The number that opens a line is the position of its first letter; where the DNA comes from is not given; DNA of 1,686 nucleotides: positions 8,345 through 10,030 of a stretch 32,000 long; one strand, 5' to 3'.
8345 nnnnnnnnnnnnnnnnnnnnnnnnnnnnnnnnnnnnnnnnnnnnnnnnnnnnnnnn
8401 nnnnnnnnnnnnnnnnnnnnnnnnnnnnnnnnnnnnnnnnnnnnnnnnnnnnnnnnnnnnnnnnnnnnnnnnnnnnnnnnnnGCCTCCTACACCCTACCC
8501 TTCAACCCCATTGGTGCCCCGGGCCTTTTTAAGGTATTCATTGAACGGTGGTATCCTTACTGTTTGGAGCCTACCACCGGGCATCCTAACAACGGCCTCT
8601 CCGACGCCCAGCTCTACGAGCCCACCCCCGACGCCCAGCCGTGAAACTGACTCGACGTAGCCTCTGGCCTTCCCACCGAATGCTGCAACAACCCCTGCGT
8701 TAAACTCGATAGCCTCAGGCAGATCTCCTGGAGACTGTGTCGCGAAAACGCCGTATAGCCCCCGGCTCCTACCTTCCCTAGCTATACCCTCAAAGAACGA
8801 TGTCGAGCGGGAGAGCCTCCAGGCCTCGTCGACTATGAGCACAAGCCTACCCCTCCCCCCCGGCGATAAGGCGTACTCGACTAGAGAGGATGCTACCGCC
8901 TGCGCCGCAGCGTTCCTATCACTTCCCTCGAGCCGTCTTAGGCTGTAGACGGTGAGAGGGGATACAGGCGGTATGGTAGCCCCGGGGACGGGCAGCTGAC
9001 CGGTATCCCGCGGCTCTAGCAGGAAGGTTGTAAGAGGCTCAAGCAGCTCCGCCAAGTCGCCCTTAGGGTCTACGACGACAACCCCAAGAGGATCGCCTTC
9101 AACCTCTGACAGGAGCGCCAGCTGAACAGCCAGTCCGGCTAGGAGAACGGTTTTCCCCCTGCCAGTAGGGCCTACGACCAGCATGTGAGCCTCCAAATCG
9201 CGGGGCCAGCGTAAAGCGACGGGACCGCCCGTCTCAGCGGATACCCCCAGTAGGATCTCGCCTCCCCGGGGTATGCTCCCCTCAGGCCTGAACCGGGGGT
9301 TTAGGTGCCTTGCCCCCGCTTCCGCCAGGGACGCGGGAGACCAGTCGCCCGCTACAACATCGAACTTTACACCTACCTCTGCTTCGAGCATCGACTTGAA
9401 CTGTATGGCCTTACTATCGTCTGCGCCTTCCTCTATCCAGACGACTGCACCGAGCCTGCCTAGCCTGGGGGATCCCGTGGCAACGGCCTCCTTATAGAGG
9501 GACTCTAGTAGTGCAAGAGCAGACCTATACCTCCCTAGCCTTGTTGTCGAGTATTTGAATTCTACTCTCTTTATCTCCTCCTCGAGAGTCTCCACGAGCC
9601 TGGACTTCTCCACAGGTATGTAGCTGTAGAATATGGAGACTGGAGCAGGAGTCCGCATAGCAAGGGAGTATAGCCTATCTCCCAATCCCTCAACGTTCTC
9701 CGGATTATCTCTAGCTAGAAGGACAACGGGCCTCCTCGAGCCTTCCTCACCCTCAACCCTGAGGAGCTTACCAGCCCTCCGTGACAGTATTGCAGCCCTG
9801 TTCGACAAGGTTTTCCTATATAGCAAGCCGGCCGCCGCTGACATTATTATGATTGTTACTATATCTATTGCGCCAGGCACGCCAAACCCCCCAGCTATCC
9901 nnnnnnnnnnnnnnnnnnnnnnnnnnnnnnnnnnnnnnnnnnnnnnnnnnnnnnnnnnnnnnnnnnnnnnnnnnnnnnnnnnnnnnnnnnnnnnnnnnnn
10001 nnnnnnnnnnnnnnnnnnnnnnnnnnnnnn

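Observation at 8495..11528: Minimal conjugation-like (Ced-type) DNA-transfer module: pilin-like, VirB6-like and VirB4/HerA-like genes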

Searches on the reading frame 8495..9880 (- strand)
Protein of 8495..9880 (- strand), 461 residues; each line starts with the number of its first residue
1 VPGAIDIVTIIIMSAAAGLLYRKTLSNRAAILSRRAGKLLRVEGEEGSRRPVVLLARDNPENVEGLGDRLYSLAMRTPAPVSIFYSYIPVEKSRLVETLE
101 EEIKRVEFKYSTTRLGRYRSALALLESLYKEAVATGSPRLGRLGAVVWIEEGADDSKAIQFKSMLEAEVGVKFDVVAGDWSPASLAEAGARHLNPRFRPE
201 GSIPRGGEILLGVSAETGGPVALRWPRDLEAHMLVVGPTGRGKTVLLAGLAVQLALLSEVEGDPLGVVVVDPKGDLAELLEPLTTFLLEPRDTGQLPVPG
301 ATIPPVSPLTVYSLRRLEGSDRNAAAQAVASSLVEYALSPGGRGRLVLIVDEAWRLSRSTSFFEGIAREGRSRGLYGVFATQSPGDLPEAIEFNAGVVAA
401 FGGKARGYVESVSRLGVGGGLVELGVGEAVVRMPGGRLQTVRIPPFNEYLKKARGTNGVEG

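Call 4: search_protein_families(library=pfam, proteins=[window:8495-9880:-], max_evalue=1)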
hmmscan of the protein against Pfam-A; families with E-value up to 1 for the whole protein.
window:8495-9880:- (461 aa): 18 families
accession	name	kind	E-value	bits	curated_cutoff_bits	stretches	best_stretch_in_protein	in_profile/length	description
PF13401.12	AAA_22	-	1e-05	26.3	27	1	230-357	5-97/130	AAA domain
PF01580.24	FtsK_SpoIIIE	-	1e-05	25.6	24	1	229-273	38-80/221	FtsK/SpoIIIE family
PF01935.23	DUF87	-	1.3e-05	25.9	23.2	1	216-280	9-68/220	Helicase HerA, central domain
PF05872.18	HerA_C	-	4.7e-05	22.7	22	1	230-280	21-65/502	Helicase HerA-like C-terminal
PF12846.13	AAA_10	-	6.6e-05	22.5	27.5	2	230-277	21-62/362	AAA-like domain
PF13191.12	AAA_16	-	0.005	17.8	32.6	1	232-358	26-146/167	AAA ATPase domain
PF04851.21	ResIII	-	0.0086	16.4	22.5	1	230-359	23-140/164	Type III restriction enzyme, res subunit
PF13481.12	AAA_25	-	0.0099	16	27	1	232-271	35-79/195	AAA domain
PF20703.3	nSTAND1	-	0.021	14.9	27.1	1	232-352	35-123/379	Novel STAND NTPase 1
PF10412.15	TrwB_AAD_bind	-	0.023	14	20.5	1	229-290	14-70/387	Type IV secretion-system coupling protein DNA-binding domain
PF25199.1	nSTAND_NTPase5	-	0.029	14.6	34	1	227-255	38-66/145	Novel STAND NTPase 5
PF02534.20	T4SS-DNA_transf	-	0.099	11.9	20.1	1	231-279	45-85/468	Type IV secretory system Conjugative DNA transfer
PF00437.27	T2SSE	-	0.11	11.6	24.9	1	231-250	143-162/370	Type II/IV secretion system protein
PF12696.13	TraG-D_C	-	0.14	12.5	22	1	345-389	1-44/126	TraM recognition site of TraD and TraG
PF05729.18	NACHT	-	0.15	12.3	26.7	1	233-255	3-25/167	NACHT domain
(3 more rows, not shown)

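Call 5: search_protein_families(library=ncbifam, proteins=[window:8495-9880:-], max_evalue=1)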
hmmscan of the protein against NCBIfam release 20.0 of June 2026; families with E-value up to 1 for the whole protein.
window:8495-9880:- (461 aa): 14 families
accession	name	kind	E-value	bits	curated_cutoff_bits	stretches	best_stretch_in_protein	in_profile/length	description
NF041017.1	DNA_import_CedB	equivalog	3.1e-12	45.9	700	2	209-280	254-320/590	DNA import protein CedB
TIGR03743.1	SXT_TraD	subfamily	1.3e-06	27.2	366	1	206-276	153-215/636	conjugative transfer system coupling protein TraD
NF010447.0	PRK13873.1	equivalog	1.5e-05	23.2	1020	1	230-254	441-465/815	conjugal transfer protein TrbE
NF033849.1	ser_rich_anae_1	subfamily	0.00025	18.5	650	2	207-279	732-809/1163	serine-rich protein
TIGR00929.1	VirB4_CagE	subfamily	0.001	17.4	643.1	1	232-254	439-461/792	VirB4 family type IV secretion/conjugal transfer ATPase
TIGR03754.1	conj_TOL_TraD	equivalog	0.0016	17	647.55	1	192-280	146-223/643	type IV conjugative transfer system coupling protein TraD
TIGR03925.1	T7SS_EccC_b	equivalog_domain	0.0024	16.2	346.55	1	206-281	339-410/564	type VII secretion protein EccCb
TIGR03924.1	T7SS_EccC_a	equivalog_domain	0.0081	14.9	509.15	1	232-275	452-493/673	type VII secretion protein EccCa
NF042943.1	HerA_antiphage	equivalog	0.033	12.7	800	1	207-259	133-185/566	anti-phage-associated helicase HerA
TIGR03744.1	traC_PFL_4706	equivalog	0.035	11.9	520.6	1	227-254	471-498/892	conjugative transfer ATPase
TIGR03499.1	FlhF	equivalog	0.048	13.6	174.15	1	233-256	201-224/286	flagellar biosynthesis GTPase FlhF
NF010404.0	PRK13830.1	subfamily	0.088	10.5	810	1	220-255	446-481/818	conjugal transfer protein TrbE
NF010473.0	PRK13898.1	equivalog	0.094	10.7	1050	1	231-253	448-470/801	type IV secretion system ATPase VirB4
NF045973.1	conju_CD1115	equivalog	0.098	11.5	250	1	226-279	20-66/442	VirD4-like conjugal transfer protein, CD1115 family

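Call 7: search_solved_structures(query=window:8495-9880:-, max_evalue=0.1)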
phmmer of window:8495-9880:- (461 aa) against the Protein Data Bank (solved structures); distinct sequences matched with E-value up to 0.1: 2.
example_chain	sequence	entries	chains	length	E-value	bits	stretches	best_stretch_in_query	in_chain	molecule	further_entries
1gl6_A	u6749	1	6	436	0.00021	23.5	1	222-290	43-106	ATPASE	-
1e9r_A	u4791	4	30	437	0.00021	23.5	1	222-290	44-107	CONJUGAL TRANSFER PROTEIN TRWB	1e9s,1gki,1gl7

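Call 16: find_homologous_proteins(query=window:8495-9880:-, max_evalue=0.001)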
Query window:8495-9880:- (461 aa): 62 proteins with E <= 0.001 among 8000 candidates.
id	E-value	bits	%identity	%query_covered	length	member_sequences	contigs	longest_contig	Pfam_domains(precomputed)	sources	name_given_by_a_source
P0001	3.6e-292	987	100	100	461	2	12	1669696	PF01935.24,PF13401.13,PF01580.25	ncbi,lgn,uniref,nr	ncbi:hypothetical protein APE_0219 [Aeropyrum pernix K1]|uniref:AAA+ ATPase domain-containing protei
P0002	6.5e-229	778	78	100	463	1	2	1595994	PF01935.24,PF05872.19,PF13401.13,PF12846.14,PF01580.25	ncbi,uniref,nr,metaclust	ncbi:helicase HerA domain-containing protein [Aeropyrum camini]|uniref:Predicted ATPase n=1 Tax=Aero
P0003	7.0e-105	370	45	100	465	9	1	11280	PF01935.24,PF13401.13,PF12846.14,PF25199.2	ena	-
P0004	9.0e-73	264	37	99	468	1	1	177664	PF01935.24,PF05872.19,PF13401.13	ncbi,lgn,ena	-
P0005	3.6e-70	255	36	99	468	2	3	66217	PF01935.24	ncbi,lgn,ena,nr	ncbi:MAG: type IV secretory system conjugative DNA transfer family protein [Desulfurococcales archae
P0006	1.9e-69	253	39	92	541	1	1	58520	PF05872.19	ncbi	-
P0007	3.0e-69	252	39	98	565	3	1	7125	PF01935.24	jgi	-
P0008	6.4e-69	251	35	97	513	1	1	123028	PF01935.24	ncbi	-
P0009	8.6e-67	244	38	97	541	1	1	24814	PF01935.24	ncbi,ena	-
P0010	2.3e-66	243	37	97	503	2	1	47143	PF01935.24,PF05872.19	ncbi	-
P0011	2.5e-66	243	38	88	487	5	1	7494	PF05872.19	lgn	-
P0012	2.0e-65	240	36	97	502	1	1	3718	PF01935.24,PF05872.19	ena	-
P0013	4.9e-65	238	37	84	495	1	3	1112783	PF01935.24,PF05872.19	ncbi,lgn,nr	ncbi:MAG: type IV secretory system conjugative DNA transfer family protein [Acidilobaceae archaeon]|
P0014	2.0e-64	236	37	99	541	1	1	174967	PF01935.24,PF05872.19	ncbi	-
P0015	2.3e-64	236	35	97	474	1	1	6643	PF01935.24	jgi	jgi:hypothetical protein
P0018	4.9e-64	235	35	98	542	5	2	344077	PF01935.24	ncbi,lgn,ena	-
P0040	1.3e-54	204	36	86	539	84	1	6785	PF12846.14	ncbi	-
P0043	3.8e-51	192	37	96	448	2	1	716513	PF05872.19,PF13401.13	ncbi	ncbi:helicase HerA-like domain-containing protein [Stetteria hydrogenophila]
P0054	2.2e-18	84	34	50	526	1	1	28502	PF01935.24,PF05872.19,PF12846.14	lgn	-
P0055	7.2e-16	76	42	22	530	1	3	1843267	PF12846.14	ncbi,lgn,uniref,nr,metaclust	ncbi:hypothetical protein Pyrfu_1647 [Pyrolobus fumarii 1A]|uniref:AAA ATPase n=1 Tax=Pyrolobus fuma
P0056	1.2e-15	76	41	29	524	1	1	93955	PF13401.13,PF12846.14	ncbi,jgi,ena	-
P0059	6.7e-14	70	46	18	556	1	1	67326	PF01935.24,PF05872.19,PF12846.14,PF01580.25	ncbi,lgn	-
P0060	1.5e-13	69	30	46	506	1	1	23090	PF05872.19,PF13401.13,PF12846.14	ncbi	-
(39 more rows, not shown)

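Call 18: search_protein_families(library=ncbifam, proteins=[P0002, P0005, P0013, P0043, P0040, P0055, P0056, P0059, P0060, P0054], max_evalue=0.0001)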
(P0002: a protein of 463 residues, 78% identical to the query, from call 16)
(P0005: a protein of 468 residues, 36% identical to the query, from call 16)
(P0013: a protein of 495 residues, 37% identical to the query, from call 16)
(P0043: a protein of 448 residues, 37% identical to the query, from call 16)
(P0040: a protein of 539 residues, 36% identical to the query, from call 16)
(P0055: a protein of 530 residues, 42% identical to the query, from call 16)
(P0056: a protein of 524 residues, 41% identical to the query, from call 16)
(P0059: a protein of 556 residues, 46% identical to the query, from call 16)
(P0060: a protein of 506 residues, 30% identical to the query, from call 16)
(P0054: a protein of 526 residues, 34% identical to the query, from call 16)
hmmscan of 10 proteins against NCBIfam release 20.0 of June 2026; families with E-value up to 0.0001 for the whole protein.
P0002 (463 aa): 3 families
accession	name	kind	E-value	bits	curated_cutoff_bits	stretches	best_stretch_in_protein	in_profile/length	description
NF041017.1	DNA_import_CedB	equivalog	3.9e-13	48.9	700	1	209-280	254-320/590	DNA import protein CedB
TIGR03743.1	SXT_TraD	subfamily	4.6e-07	28.7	366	1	199-276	145-215/636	conjugative transfer system coupling protein TraD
NF033849.1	ser_rich_anae_1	subfamily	3.6e-05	21.3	650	0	220-280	749-810/1163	serine-rich protein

P0005 (468 aa): 5 families
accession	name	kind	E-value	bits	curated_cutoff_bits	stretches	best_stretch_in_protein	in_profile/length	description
NF041017.1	DNA_import_CedB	equivalog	8.1e-11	41.2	700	0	225-273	275-321/590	DNA import protein CedB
NF053655.1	CedD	equivalog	3.6e-08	32.5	600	0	223-274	219-267/527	DNA-translocating ATPase CedD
TIGR00929.1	VirB4_CagE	subfamily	5.1e-05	21.7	643.1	0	227-265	439-475/792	VirB4 family type IV secretion/conjugal transfer ATPase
NF040819.1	helicase_HerA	equivalog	5.4e-05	21.9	970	0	341-446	405-519/561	DNA double-strand break repair helicase HerA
TIGR03743.1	SXT_TraD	subfamily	6.2e-05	21.6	366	0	223-268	173-215/636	conjugative transfer system coupling protein TraD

P0013 (495 aa): 5 families
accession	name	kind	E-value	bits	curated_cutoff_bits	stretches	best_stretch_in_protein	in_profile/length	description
NF041017.1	DNA_import_CedB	equivalog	3.6e-16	58.9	700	2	334-476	430-586/590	DNA import protein CedB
TIGR03743.1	SXT_TraD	subfamily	3.2e-07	29.2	366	0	234-283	172-215/636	conjugative transfer system coupling protein TraD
NF053655.1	CedD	equivalog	3.4e-07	29.3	600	0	357-430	401-475/527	DNA-translocating ATPase CedD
NF010447.0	PRK13873.1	equivalog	8.1e-07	27.3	1020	0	356-422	619-687/815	conjugal transfer protein TrbE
TIGR00929.1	VirB4_CagE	subfamily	3.5e-06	25.5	643.1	0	339-419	601-681/792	VirB4 family type IV secretion/conjugal transfer ATPase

P0043 (448 aa): 3 families
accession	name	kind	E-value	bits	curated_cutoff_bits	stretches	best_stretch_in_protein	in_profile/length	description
NF041017.1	DNA_import_CedB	equivalog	1.1e-12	47.4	700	1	58-284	89-320/590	DNA import protein CedB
TIGR03743.1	SXT_TraD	subfamily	5.1e-07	28.5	366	1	237-286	173-220/636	conjugative transfer system coupling protein TraD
NF053655.1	CedD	equivalog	2.9e-06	26.3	600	0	333-389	416-472/527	DNA-translocating ATPase CedD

P0040 (539 aa): 1 family
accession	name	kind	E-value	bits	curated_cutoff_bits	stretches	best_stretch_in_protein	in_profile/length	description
NF041017.1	DNA_import_CedB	equivalog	1.3e-07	30.7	700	0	222-299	250-321/590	DNA import protein CedB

P0055 (530 aa): 2 families
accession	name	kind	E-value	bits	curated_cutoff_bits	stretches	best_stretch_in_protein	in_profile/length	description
NF041017.1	DNA_import_CedB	equivalog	2.3e-35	122.3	700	2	16-293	38-321/590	DNA import protein CedB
NF045975.1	VirB4_plasma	equivalog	9.9e-05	20.2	590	0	32-287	297-554/894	Mbov_0397 family ICE element conjugal transfer ATPase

P0056 (524 aa): 2 families
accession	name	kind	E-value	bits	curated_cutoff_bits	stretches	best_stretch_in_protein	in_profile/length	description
NF041017.1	DNA_import_CedB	equivalog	1.3e-23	83.5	700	2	80-355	103-375/590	DNA import protein CedB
TIGR00929.1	VirB4_CagE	subfamily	1.7e-05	23.3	643.1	0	227-277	409-461/792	VirB4 family type IV secretion/conjugal transfer ATPase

P0059 (556 aa): 8 families
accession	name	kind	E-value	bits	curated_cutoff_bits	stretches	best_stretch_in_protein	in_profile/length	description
NF041017.1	DNA_import_CedB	equivalog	8.1e-31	107.3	700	1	18-539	62-587/590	DNA import protein CedB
NF053655.1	CedD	equivalog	1.2e-11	44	600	1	242-539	211-526/527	DNA-translocating ATPase CedD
NF045975.1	VirB4_plasma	equivalog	1.2e-07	29.9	590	0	419-475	739-806/894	Mbov_0397 family ICE element conjugal transfer ATPase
NF052333.1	ATPase_TcpF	exception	5e-07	28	1100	1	427-511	675-763/813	conjugal transfer ATPase TcpF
TIGR03743.1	SXT_TraD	subfamily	2.6e-06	26.2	366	1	227-292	149-214/636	conjugative transfer system coupling protein TraD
NF040937.1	HerA_Thermprot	equivalog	2.6e-05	22.9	800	0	232-296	120-183/487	DNA double-strand break repair helicase HerA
TIGR03925.1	T7SS_EccC_b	equivalog_domain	2.9e-05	22.6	346.55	0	227-300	337-412/564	type VII secretion protein EccCb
NF042943.1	HerA_antiphage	equivalog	3.6e-05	22.5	800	0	230-294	133-198/566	anti-phage-associated helicase HerA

P0060 (506 aa): 4 families
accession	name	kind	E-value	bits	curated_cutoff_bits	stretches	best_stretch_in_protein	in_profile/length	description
NF041017.1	DNA_import_CedB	equivalog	5.9e-20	71.4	700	2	52-267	95-317/590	DNA import protein CedB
TIGR00929.1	VirB4_CagE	subfamily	1.4e-05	23.5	643.1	0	211-250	419-461/792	VirB4 family type IV secretion/conjugal transfer ATPase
NF053655.1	CedD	equivalog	3.6e-05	22.6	600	0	390-484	419-513/527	DNA-translocating ATPase CedD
NF010447.0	PRK13873.1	equivalog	9.1e-05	20.6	1020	0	207-249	423-464/815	conjugal transfer protein TrbE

P0054 (526 aa): 8 families
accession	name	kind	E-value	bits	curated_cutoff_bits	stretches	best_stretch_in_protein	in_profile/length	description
NF041017.1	DNA_import_CedB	equivalog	4.1e-27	95.1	700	2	97-321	106-322/590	DNA import protein CedB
NF053655.1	CedD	equivalog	6e-11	41.7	600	1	398-522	404-525/527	DNA-translocating ATPase CedD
NF042943.1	HerA_antiphage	equivalog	5.7e-09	35.1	800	0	428-509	456-536/566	anti-phage-associated helicase HerA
NF040819.1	helicase_HerA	equivalog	3.2e-07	29.3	970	0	434-510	426-502/561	DNA double-strand break repair helicase HerA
TIGR03743.1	SXT_TraD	subfamily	1.4e-05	23.8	366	1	274-316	175-216/636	conjugative transfer system coupling protein TraD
TIGR03754.1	conj_TOL_TraD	equivalog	4e-05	22.3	647.55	1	274-318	180-223/643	type IV conjugative transfer system coupling protein TraD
NF010447.0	PRK13873.1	equivalog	4e-05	21.8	1020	1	257-295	424-462/815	conjugal transfer protein TrbE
NF033849.1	ser_rich_anae_1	subfamily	7.2e-05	20.3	650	0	436-479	1051-1094/1163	serine-rich protein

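Call 35: predict_structure(alignment_id=A1)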
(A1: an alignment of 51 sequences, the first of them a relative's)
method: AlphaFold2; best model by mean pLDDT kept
length: 461 residues; sequences in the alignment: 51
mean_pLDDT: 83.8   pTM: 0.61
mean pLDDT of the five models: 83.8, 83.0, 82.5, 82.4, 82.5
residues with pLDDT >= 90: 235; 70-90: 151; 50-70: 42; < 50: 33
segments of 3 or more residues with pLDDT < 50: 25-40, 186-197, 459-461
pLDDT, mean of each block of 10 residues (from residue 1): 82 79 46 39 64 82 77 88 80 86 93 79 85 77 87 89 89 75 47 41 71 85 95 96 97 93 95 97 95 93 91 96 95 92 91 93 92 96 94 96 95 93 91 95 89 60 34
secondary structure, 60 per line:
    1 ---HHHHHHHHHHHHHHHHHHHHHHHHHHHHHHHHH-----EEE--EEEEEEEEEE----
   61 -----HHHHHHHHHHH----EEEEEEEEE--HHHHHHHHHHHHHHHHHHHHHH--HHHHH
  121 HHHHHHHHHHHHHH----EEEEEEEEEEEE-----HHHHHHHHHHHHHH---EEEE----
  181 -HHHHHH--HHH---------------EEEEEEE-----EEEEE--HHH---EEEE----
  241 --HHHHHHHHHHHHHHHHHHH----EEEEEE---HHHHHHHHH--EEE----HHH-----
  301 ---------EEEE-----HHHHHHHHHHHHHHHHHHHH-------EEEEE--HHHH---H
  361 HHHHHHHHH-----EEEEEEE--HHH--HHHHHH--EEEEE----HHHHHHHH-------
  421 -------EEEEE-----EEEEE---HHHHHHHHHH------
elements in order: H4-36 E42-44 E47-56 H66-76 E81-89 H92-113 H116-134 E139-150 H156-169 E173-176 H182-187 E208-214 E220-224 E233-236 H243-261 E266-271 H275-283 E286-288 E310-313 H319-338 E346-350 H353-356 H360-369 E375-381 H389-394 E397-401 H406-413 E428-432 E438-442 H446-455

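Call 37: fold_search(model_id=the predicted structure, library=pdb)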
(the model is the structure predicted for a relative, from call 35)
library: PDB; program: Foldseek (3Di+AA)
matches with E <= 10: 1167; with E <= 0.001: 167
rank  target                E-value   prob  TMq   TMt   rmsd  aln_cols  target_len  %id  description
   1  8woc_A                7.2e-11  1.00  0.42  0.54   9.3       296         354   16  Cryo-EM structure of SIR2/HerA complex (released 2024-09-11)
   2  4d2i_A                8.1e-11  1.00  0.41  0.41  13.9       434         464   14  Crystal structure of the HerA hexameric DNA translocase from Sulfolobus solfataricus bound to AMP-PNP (released 2014-12-03)
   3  8rtb_A                1.0e-10  1.00  0.36  0.24  16.3       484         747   15  Extended inner membrane complex (IMC) protomer structure (TrwM/VirB3-TrwK/VirB4-TrwI/VirB6-TrwG/VirB8-TrwE/VirB10) fro (released 2024-06-19)
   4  4d2i_B                3.5e-10  1.00  0.42  0.42  14.3       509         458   12  Crystal structure of the HerA hexameric DNA translocase from Sulfolobus solfataricus bound to AMP-PNP (released 2014-12-03)
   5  8rtd_O                3.9e-10  1.00  0.36  0.22  16.8       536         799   14  Stalk-Arches-IMC structure from the fully-assembled R388 type IV secretion system determined by cryo-EM. (released 2024-06-19)
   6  8rtb_B                7.7e-10  1.00  0.32  0.23  17.3       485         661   15  Extended inner membrane complex (IMC) protomer structure (TrwM/VirB3-TrwK/VirB4-TrwI/VirB6-TrwG/VirB8-TrwE/VirB10) fro (released 2024-06-19)
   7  8rtd_T                9.7e-10  1.00  0.36  0.22  16.7       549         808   13  Stalk-Arches-IMC structure from the fully-assembled R388 type IV secretion system determined by cryo-EM. (released 2024-06-19)
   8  7o42_A                1.2e-09  1.00  0.34  0.18  17.9       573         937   11  TrwK/VirB4unbound trimer of dimers complex (with Hcp1) from the R388 type IV secretion system determined by cryo-EM. (released 2022-06-22)
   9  8wiv_A                1.7e-09  1.00  0.42  0.47  14.0       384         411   15  Cryo-EM structure of a bacterial protein (released 2024-09-11)
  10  9x1m_A                2.5e-09  1.00  0.42  0.34  14.9       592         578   13  The cryo-EM structure of HerA-NurA complex with AMPPNP and dsDNA from Thermococcus kodakarensis (released 2026-02-04)
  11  8rtd_g                3.3e-09  1.00  0.34  0.22  16.2       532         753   14  Stalk-Arches-IMC structure from the fully-assembled R388 type IV secretion system determined by cryo-EM. (released 2024-06-19)
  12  8wld_A                4.7e-09  1.00  0.43  0.41  10.4       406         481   14  Cryo-EM structure of SIR2/HerA antiphage complex (released 2024-09-11)
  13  6t8b_D                4.7e-09  1.00  0.37  0.42  15.7       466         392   16  FtsK motor domain with dsDNA, translocating state (released 2019-11-20)
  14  7o42_E                4.9e-09  1.00  0.31  0.17  19.6       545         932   12  TrwK/VirB4unbound trimer of dimers complex (with Hcp1) from the R388 type IV secretion system determined by cryo-EM. (released 2022-06-22)
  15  8rtd_P                5.9e-09  1.00  0.36  0.23  17.5       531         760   14  Stalk-Arches-IMC structure from the fully-assembled R388 type IV secretion system determined by cryo-EM. (released 2024-06-19)
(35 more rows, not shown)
